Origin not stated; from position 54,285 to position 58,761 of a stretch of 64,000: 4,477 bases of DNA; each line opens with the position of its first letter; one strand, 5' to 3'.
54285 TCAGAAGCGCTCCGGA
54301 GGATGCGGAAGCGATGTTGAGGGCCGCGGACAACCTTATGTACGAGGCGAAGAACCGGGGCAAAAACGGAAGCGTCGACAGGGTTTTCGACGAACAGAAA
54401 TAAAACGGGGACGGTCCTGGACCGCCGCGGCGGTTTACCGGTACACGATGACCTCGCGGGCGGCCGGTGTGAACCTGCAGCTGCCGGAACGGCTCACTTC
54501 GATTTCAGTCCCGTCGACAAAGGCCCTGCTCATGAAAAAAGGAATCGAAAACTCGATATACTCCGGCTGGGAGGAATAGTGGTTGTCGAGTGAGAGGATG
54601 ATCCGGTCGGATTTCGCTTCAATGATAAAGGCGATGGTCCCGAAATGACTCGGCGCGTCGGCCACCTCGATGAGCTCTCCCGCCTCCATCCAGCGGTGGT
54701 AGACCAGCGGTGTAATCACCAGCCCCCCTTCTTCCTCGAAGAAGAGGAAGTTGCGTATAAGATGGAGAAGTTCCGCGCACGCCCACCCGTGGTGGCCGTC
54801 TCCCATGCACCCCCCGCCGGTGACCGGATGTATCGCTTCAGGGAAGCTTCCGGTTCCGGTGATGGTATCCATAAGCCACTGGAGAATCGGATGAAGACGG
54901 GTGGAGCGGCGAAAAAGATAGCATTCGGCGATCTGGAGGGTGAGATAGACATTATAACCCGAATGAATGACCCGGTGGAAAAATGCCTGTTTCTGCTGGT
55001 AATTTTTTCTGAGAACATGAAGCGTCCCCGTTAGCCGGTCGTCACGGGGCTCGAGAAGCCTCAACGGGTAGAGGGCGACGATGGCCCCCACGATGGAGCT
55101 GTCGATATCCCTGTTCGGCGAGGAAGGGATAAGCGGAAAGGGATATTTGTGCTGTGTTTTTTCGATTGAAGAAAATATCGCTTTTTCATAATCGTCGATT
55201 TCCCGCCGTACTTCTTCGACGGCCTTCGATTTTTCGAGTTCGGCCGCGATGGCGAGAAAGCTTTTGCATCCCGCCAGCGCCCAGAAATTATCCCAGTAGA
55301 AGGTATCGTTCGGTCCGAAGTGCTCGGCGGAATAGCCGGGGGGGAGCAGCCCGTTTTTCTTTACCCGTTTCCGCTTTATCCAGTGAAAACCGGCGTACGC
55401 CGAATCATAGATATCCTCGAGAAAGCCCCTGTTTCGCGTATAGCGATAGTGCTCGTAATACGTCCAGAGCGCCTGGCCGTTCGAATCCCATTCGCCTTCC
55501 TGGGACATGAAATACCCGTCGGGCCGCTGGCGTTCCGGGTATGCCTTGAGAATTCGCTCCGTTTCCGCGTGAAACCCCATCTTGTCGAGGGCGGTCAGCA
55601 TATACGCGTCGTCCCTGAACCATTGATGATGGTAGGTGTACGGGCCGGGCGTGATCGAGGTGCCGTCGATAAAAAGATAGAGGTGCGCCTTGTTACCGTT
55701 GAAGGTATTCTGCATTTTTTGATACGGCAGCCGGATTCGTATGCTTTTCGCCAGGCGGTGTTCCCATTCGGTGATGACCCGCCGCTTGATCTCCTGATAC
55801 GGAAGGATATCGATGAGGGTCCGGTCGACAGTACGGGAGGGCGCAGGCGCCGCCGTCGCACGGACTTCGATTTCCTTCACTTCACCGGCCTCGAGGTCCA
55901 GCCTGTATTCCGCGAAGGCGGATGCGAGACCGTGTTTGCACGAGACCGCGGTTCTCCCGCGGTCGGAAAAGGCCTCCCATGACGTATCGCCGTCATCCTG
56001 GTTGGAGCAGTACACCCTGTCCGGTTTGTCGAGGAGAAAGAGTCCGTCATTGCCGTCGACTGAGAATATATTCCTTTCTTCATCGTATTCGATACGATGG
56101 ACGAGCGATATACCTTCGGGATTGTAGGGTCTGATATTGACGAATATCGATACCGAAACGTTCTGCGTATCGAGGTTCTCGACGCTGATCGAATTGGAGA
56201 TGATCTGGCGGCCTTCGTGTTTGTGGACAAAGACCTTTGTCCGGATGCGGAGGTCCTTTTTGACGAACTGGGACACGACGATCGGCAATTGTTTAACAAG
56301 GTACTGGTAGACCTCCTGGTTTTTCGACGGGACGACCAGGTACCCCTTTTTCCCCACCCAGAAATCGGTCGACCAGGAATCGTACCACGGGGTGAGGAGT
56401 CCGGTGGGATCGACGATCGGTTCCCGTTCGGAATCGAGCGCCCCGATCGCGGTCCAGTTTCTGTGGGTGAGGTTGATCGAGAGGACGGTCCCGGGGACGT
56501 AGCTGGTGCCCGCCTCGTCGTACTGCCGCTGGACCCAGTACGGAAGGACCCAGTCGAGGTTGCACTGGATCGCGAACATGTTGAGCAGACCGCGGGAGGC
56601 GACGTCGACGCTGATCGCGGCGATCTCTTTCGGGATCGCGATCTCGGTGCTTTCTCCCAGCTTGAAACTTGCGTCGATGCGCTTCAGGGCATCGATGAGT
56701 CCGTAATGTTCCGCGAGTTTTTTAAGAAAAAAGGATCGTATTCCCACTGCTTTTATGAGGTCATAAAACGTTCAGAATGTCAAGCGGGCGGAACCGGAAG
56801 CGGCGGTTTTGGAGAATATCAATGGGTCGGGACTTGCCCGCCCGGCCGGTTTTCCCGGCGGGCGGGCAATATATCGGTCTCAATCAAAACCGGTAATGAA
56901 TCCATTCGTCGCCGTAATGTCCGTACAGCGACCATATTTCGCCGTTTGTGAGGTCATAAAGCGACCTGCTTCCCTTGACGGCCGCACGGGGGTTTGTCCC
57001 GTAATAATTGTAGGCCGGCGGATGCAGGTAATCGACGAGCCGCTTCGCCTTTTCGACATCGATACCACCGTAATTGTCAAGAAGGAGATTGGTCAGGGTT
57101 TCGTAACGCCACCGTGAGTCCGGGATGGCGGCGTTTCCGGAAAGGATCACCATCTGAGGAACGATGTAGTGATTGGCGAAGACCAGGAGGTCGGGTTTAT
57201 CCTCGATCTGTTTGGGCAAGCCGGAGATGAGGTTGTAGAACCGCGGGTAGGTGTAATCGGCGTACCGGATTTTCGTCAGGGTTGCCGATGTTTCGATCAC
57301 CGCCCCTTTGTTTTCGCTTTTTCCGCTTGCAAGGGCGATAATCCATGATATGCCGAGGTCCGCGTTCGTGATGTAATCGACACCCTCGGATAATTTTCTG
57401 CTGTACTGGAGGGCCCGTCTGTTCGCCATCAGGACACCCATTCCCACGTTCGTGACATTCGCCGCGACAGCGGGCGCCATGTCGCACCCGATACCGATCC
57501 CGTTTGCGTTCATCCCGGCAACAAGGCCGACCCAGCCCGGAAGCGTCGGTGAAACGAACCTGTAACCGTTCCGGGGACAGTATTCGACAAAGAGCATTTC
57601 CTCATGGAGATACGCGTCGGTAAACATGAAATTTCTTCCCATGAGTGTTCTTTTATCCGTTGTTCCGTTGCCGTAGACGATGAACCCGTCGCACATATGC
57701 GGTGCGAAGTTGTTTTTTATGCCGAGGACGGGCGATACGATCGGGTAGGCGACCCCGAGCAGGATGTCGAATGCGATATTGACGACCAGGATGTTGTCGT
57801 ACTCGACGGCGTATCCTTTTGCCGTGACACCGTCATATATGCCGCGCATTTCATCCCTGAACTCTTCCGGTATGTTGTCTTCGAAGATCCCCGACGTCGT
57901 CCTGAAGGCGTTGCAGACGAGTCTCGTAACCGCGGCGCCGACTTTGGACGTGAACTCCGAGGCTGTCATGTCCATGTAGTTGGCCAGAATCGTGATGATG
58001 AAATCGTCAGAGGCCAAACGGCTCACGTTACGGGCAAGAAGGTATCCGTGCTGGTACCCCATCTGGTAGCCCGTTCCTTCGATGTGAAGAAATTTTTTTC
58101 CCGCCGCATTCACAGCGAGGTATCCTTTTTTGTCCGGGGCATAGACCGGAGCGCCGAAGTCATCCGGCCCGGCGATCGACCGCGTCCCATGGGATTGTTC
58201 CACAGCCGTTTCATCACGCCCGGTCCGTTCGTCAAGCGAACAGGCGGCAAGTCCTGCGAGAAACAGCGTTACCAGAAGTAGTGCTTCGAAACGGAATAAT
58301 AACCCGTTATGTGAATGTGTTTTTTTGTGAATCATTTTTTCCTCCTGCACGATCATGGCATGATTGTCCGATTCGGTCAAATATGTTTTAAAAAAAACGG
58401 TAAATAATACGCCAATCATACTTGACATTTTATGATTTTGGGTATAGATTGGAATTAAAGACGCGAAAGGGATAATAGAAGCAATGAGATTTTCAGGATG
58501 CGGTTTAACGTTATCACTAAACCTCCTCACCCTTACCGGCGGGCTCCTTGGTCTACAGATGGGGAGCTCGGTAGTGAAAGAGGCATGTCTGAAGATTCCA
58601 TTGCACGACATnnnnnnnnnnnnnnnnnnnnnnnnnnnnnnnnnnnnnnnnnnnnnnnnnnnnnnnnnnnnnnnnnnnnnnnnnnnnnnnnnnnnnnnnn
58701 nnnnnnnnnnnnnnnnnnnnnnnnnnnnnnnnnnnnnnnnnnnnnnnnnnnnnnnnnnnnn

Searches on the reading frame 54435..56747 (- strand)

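Call 11: search_protein_families(library=pfam, proteins=[window:54435-56747:-], max_evalue=0.001)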
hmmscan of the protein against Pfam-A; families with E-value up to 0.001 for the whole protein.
window:54435-56747:- (770 aa): 0 families

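Call 71: search_protein_families(library=ncbifam, proteins=[window:54435-56747:-], max_evalue=0.001)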
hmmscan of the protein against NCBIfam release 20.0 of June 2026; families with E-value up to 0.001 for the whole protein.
window:54435-56747:- (770 aa): 1 family
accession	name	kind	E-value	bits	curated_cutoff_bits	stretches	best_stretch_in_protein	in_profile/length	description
TIGR01577.1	oligosac_amyl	hypoth_equivalog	5.3e-17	61.7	820.7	1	279-584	183-511/616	oligosaccharide amylase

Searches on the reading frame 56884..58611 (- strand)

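Call 11: search_protein_families(library=pfam, proteins=[window:56884-58611:-], max_evalue=0.001)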
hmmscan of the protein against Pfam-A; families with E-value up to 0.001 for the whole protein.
window:56884-58611:- (575 aa): 0 families

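Call 71: search_protein_families(library=ncbifam, proteins=[window:56884-58611:-], max_evalue=0.001)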
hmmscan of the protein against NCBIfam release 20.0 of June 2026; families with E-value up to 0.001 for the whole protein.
window:56884-58611:- (575 aa): 1 family
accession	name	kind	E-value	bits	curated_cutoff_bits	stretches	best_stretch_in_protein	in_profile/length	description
NF040521.1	C45_proenzyme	subfamily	6.9e-36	124.2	85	1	178-531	1-282/313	C45 family autoproteolytic acyltransferase/hydrolase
